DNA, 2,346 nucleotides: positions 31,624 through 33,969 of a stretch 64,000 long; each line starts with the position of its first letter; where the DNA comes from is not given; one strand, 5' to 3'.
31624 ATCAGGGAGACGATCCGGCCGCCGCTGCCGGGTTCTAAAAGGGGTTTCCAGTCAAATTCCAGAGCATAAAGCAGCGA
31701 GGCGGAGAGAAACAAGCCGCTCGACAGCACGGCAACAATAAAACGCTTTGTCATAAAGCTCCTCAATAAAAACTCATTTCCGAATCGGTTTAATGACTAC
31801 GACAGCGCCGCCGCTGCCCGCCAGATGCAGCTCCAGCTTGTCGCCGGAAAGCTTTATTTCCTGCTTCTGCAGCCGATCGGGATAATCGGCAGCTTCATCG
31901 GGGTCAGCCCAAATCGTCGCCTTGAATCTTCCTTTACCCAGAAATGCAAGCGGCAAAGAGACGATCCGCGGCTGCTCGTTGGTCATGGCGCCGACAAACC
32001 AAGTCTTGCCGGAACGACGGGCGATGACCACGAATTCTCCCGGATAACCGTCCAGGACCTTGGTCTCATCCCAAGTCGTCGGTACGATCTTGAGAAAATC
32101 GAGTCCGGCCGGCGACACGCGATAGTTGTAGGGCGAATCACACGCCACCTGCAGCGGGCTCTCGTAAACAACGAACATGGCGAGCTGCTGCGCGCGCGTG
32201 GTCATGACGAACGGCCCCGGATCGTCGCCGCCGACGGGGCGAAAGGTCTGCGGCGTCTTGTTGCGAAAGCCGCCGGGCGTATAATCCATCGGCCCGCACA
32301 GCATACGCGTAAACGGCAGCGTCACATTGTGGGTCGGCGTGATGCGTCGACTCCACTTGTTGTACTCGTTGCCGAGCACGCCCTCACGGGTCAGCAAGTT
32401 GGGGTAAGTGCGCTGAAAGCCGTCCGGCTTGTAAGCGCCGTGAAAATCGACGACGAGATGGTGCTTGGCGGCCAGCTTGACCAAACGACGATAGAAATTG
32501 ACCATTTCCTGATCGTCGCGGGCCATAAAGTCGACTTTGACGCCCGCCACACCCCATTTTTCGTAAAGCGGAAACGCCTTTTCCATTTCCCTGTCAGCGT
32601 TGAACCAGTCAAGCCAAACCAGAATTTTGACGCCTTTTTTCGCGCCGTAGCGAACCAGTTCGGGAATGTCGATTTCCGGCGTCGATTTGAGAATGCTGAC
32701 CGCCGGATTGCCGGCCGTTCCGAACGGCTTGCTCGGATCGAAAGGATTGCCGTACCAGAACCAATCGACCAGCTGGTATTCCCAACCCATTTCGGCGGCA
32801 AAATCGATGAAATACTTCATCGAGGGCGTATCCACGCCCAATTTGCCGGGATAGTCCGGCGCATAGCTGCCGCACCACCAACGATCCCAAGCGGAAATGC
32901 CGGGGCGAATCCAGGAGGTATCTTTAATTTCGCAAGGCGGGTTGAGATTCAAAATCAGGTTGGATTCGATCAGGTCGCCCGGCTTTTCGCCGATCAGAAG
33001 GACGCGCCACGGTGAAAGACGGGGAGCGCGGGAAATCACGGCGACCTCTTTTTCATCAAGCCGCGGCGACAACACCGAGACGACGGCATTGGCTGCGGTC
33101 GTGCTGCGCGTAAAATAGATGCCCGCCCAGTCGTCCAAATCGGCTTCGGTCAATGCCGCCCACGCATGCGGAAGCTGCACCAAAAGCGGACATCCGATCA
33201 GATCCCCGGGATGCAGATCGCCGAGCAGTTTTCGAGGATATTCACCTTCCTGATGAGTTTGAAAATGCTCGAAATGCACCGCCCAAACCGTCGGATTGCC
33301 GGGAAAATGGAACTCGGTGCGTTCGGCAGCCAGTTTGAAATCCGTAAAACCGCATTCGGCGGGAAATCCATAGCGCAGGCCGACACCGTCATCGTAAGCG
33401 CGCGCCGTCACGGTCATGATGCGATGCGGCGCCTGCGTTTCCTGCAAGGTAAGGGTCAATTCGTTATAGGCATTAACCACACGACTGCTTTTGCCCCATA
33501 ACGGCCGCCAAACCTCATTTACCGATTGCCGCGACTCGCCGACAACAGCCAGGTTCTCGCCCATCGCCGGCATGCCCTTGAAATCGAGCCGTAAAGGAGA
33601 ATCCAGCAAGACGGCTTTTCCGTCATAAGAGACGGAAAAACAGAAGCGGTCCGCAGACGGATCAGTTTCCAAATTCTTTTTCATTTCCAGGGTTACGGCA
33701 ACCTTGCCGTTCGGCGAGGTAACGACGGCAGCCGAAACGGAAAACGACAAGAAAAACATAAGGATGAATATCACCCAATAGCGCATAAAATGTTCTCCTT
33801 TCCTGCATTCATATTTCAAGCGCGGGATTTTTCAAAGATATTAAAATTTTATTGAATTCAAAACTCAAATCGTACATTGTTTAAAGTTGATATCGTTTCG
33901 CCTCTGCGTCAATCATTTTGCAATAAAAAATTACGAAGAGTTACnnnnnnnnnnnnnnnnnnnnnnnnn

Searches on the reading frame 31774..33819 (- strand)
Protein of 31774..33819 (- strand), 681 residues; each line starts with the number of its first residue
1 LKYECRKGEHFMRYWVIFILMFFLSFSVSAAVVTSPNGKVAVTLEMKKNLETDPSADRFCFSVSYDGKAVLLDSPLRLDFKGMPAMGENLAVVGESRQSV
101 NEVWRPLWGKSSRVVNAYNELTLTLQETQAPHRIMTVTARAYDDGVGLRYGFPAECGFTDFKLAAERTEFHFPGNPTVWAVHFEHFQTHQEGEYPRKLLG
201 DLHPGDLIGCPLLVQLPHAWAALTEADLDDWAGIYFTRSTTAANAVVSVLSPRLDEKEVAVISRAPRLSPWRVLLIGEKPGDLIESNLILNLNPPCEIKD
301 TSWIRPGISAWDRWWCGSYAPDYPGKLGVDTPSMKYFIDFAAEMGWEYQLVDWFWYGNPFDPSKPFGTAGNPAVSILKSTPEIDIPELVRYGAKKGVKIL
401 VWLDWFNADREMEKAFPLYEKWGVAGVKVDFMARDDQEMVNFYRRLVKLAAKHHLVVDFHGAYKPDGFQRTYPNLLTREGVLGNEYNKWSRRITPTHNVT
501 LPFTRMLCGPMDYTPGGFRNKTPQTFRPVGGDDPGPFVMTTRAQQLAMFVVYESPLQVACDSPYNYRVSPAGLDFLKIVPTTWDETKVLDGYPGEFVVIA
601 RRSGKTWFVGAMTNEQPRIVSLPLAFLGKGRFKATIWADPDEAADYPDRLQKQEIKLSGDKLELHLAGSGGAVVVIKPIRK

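Call 36: search_protein_families(library=pfam, proteins=[window:31774-33819:-], max_evalue=0.00001)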
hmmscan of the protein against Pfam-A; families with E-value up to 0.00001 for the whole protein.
window:31774-33819:- (681 aa): 3 families
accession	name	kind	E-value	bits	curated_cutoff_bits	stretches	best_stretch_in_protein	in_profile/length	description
PF10566.15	Glyco_hydro_97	-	1.3e-100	336.8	32.5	1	300-580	1-275/275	Glycoside hydrolase 97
PF14508.12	GH97_N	-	4.3e-58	196.9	25.3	1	33-295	1-229/229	Glycosyl-hydrolase 97 N-terminal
PF14509.12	GH97_C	-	2.6e-28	98.5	25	1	582-677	1-97/97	Glycosyl-hydrolase 97 C-terminal, oligomerisation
